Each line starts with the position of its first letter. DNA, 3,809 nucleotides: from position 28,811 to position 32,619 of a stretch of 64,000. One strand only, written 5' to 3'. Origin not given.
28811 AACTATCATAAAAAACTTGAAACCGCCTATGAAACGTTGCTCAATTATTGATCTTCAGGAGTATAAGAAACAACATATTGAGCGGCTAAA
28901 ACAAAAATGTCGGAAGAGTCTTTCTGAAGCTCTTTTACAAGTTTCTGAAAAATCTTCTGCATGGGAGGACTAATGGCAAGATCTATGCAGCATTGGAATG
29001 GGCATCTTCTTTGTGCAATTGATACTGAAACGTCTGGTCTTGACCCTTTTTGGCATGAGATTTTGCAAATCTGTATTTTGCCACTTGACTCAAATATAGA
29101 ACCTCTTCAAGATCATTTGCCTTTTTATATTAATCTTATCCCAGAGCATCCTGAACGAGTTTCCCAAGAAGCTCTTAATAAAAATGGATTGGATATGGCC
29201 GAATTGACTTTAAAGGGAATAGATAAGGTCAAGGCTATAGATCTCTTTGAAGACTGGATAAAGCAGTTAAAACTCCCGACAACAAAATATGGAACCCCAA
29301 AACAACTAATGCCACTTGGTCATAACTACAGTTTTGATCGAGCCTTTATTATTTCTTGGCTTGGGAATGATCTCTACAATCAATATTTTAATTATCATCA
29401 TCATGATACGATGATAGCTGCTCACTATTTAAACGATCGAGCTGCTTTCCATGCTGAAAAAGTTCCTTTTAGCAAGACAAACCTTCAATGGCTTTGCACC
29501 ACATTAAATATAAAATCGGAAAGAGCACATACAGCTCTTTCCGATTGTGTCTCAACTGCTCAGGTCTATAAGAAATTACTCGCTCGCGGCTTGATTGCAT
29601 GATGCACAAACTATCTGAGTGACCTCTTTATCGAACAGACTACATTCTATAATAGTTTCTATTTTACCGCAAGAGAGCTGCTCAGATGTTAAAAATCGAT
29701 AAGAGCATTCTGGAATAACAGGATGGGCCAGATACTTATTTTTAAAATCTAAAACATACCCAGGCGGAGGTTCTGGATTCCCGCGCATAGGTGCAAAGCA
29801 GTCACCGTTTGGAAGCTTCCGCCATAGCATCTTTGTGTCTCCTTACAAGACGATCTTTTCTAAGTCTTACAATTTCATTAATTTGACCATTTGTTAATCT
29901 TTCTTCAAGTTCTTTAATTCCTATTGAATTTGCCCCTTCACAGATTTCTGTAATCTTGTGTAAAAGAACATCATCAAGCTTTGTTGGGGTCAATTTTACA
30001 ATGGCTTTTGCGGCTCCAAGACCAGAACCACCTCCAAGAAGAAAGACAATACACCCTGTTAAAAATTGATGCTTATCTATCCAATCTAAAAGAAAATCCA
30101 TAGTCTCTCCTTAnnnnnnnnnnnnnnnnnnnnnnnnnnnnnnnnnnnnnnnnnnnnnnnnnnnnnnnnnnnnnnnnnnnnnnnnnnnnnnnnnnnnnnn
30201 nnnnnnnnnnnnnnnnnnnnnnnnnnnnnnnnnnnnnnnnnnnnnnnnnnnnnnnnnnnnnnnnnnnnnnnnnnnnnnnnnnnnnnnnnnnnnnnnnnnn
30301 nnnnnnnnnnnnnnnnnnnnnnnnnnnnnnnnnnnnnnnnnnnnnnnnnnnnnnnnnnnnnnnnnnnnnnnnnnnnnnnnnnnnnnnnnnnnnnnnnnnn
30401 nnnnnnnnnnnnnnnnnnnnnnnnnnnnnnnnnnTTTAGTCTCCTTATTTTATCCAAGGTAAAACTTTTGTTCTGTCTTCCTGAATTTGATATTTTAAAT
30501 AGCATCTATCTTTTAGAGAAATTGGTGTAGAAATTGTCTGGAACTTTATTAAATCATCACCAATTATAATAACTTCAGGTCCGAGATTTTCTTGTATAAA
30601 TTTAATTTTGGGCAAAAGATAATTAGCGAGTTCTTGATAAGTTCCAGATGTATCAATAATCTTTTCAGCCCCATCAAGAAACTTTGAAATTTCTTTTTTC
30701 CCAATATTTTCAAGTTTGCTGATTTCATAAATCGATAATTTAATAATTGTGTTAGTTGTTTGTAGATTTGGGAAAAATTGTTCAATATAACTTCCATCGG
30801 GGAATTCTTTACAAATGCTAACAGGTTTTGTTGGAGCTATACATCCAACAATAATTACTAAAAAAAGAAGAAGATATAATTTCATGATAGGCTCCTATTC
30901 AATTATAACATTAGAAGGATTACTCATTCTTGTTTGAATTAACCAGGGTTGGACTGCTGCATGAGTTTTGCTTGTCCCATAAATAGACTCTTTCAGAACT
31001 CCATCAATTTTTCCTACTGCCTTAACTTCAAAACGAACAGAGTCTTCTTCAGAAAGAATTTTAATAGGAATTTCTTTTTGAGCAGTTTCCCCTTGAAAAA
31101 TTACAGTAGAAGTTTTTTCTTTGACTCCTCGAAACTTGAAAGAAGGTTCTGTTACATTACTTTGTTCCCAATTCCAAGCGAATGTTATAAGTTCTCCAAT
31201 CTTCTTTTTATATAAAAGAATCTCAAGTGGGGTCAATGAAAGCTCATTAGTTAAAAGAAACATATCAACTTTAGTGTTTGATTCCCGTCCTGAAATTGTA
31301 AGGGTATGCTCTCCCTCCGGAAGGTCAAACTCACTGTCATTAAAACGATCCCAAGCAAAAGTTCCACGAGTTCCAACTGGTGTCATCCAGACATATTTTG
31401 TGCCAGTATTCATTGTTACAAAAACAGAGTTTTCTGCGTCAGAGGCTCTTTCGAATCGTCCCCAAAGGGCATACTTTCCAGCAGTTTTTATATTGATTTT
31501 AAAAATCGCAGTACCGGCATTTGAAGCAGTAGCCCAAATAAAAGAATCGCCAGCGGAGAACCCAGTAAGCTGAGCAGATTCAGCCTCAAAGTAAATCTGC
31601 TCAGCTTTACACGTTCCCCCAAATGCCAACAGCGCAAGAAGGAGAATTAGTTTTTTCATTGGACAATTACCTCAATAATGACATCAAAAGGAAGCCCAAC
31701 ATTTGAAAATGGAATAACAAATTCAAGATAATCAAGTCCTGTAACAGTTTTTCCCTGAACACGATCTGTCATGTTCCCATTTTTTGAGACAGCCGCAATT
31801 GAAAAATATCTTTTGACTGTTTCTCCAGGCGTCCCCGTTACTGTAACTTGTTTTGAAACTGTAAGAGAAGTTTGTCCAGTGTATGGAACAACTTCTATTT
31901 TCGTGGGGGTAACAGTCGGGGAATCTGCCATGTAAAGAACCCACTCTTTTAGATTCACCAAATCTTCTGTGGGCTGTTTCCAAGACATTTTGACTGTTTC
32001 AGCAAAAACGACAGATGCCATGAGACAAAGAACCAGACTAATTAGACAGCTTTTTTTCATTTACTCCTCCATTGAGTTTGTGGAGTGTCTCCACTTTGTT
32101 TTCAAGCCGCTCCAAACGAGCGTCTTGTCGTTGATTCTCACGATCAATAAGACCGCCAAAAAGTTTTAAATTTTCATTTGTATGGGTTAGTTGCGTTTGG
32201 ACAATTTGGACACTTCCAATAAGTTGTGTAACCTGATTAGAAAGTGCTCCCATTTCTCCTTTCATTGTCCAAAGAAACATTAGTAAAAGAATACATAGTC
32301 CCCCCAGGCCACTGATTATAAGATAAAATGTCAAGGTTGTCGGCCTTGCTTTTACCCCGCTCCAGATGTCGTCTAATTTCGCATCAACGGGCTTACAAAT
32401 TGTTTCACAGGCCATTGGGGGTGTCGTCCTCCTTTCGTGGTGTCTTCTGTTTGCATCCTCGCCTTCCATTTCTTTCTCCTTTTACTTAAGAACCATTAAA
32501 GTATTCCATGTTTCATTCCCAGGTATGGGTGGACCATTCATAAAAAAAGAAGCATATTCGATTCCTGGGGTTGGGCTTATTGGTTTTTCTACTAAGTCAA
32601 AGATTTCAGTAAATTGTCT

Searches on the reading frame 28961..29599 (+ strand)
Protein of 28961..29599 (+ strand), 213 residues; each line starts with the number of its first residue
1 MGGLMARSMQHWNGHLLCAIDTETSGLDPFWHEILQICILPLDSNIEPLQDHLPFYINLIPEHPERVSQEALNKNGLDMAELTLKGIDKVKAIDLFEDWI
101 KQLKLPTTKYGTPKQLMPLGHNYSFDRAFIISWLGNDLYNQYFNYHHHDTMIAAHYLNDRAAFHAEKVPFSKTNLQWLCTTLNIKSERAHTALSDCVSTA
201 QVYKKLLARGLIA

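Call 6: search_protein_families(library=pfam, proteins=[window:28961-29599:+], max_evalue=1)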
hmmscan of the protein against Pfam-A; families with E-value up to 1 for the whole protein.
window:28961-29599:+ (213 aa): 1 family
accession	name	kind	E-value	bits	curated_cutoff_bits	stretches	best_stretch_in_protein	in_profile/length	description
PF00929.31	RNase_T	-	1.4e-09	39.1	24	1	19-203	2-164/164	Exonuclease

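Call 7: search_protein_families(library=phrogs, proteins=[window:28961-29599:+], max_evalue=0.1)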
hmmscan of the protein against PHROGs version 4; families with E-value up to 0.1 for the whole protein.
window:28961-29599:+ (213 aa): 5 families
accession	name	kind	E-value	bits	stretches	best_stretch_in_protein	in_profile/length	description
phrog_192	-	DNA, RNA and nucleotide metabolism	5.9e-26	92.7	1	9-209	100-273/397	DNA polymerase exonuclease subunit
phrog_17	-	DNA, RNA and nucleotide metabolism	1.3e-06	27.7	1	11-208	666-826/1445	DNA polymerase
phrog_14632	-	DNA, RNA and nucleotide metabolism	0.00042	20.2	1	114-204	161-240/380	DNA polymerase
phrog_12241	-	DNA, RNA and nucleotide metabolism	0.028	14.4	1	16-161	128-236/502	DNA polymerase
phrog_1907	-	DNA, RNA and nucleotide metabolism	0.034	13.7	1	93-191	55-129/629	DNA polymerase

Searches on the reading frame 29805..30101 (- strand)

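Call 6: search_protein_families(library=pfam, proteins=[window:29805-30101:-], max_evalue=1)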
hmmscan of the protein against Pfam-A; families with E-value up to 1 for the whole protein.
window:29805-30101:- (99 aa): 1 family
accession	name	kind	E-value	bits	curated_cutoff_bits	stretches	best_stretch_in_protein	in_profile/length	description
PF02269.22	TFIID-18kDa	-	0.015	15.8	27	1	29-94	15-79/93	Transcription initiation factor IID, 18kD subunit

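Call 7: search_protein_families(library=phrogs, proteins=[window:29805-30101:-], max_evalue=0.1)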
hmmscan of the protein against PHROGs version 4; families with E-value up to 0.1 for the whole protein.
window:29805-30101:- (99 aa): 2 families
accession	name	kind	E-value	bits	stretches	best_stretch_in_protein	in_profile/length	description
phrog_9685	-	unknown function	0.00053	21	1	27-53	25-51/73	-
phrog_402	-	unknown function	0.00057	20.8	1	29-52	28-51/58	-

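Call 52: search_protein_families(library=ncbifam, proteins=[window:29805-30101:-], max_evalue=1)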
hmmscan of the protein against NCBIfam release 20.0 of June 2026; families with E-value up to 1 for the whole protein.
window:29805-30101:- (99 aa): 1 family
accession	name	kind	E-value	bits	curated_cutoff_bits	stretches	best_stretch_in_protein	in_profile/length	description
NF007360.0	PRK09856.1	equivalog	0.082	12.4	305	1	29-76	110-157/276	fructoselysine 3-epimerase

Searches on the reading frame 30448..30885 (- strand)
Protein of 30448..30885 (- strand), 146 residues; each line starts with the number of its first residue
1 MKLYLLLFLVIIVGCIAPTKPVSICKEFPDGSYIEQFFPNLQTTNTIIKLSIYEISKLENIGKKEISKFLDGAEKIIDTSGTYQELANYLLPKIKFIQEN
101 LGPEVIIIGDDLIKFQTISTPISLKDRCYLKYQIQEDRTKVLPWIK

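Call 6: search_protein_families(library=pfam, proteins=[window:30448-30885:-], max_evalue=1)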
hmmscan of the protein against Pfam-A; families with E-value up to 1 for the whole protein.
window:30448-30885:- (146 aa): 0 families

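Call 7: search_protein_families(library=phrogs, proteins=[window:30448-30885:-], max_evalue=0.1)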
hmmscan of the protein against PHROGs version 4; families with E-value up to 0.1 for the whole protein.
window:30448-30885:- (146 aa): 2 families
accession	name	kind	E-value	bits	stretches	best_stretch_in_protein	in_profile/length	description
phrog_987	-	unknown function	0.035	15.4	1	41-92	13-64/66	-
phrog_12128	-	unknown function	0.089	13.9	0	3-17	2-16/29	-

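Call 52: search_protein_families(library=ncbifam, proteins=[window:30448-30885:-], max_evalue=1)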
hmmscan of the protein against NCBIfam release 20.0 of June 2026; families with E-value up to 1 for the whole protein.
window:30448-30885:- (146 aa): 0 families

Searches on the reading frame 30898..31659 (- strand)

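Call 6: search_protein_families(library=pfam, proteins=[window:30898-31659:-], max_evalue=1)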
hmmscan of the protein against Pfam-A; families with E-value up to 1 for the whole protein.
window:30898-31659:- (254 aa): 2 families
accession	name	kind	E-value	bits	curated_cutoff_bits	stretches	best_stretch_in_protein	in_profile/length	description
PF23585.1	DUF7137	-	0.037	14.2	27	0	153-174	22-43/137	Domain of unknown function (DUF7137)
PF13860.13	FlgD_ig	-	0.11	12.9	27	1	72-125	19-76/79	FlgD Ig-like domain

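Call 7: search_protein_families(library=phrogs, proteins=[window:30898-31659:-], max_evalue=0.1)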
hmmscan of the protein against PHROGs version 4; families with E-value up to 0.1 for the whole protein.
window:30898-31659:- (254 aa): 0 families

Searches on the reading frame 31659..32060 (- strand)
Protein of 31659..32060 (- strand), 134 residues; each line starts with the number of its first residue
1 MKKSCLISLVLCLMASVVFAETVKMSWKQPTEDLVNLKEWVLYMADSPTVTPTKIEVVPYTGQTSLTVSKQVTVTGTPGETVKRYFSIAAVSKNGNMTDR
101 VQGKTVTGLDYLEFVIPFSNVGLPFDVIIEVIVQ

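Call 6: search_protein_families(library=pfam, proteins=[window:31659-32060:-], max_evalue=1)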
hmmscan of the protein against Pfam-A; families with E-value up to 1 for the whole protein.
window:31659-32060:- (134 aa): 0 families

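Call 7: search_protein_families(library=phrogs, proteins=[window:31659-32060:-], max_evalue=0.1)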
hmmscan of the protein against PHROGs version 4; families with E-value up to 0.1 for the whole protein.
window:31659-32060:- (134 aa): 1 family
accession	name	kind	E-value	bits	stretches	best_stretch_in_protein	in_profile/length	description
phrog_13158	-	unknown function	0.062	14.5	0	9-35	42-68/72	-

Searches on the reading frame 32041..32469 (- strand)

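Call 6: search_protein_families(library=pfam, proteins=[window:32041-32469:-], max_evalue=1)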
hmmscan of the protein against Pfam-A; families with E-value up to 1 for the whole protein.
window:32041-32469:- (143 aa): 8 families
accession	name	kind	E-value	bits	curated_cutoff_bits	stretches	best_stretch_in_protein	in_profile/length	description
PF02050.21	FliJ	-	0.018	15.7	28.4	1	65-125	53-113/123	Flagellar FliJ protein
PF06785.16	UPF0242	-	0.024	15.1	33.5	1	44-133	34-117/194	Uncharacterised protein family (UPF0242) N-terminus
PF16526.10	CLZ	-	0.09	13.6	26.7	0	106-130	13-37/71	C-terminal leucine zipper domain of cyclic nucleotide-gated channels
PF04899.17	MbeD_MobD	-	0.17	12.4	21.6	0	69-94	40-65/70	MbeD/MobD like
PF05531.17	NPV_P10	-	0.18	12.8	29.8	1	80-130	13-62/75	Nucleopolyhedrovirus P10 protein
PF20045.4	DUF6447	-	0.24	11.7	27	1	73-103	22-52/75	Family of unknown function (DUF6447)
PF06305.16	LapA_dom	-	0.33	11.3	28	0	46-83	19-59/64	Lipopolysaccharide assembly protein A domain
PF00170.26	bZIP_1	-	0.54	10.9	27.6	1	113-137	22-46/64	bZIP transcription factor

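Call 7: search_protein_families(library=phrogs, proteins=[window:32041-32469:-], max_evalue=0.1)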
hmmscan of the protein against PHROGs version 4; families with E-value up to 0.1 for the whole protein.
window:32041-32469:- (143 aa): 5 families
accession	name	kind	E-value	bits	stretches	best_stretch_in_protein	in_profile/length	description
phrog_89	-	lysis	0.014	16.3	1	58-129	9-79/143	Rz-like spanin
phrog_26255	-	unknown function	0.031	15.3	1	41-91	19-70/132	-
phrog_739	-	lysis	0.034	15.4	1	51-126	7-78/122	Rz-like spanin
phrog_1009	-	unknown function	0.055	14.5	1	51-137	14-100/103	-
phrog_2990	-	unknown function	0.074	14.2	0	71-142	33-104/133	-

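Call 52: search_protein_families(library=ncbifam, proteins=[window:32041-32469:-], max_evalue=1)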
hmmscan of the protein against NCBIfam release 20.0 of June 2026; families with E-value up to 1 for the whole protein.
window:32041-32469:- (143 aa): 1 family
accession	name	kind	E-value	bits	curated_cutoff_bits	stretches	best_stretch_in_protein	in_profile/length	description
NF047515.1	SpiroCoCo_C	equivalog_domain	0.019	14.1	125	1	75-140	104-165/313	SpiroCoCo family coiled-coil protein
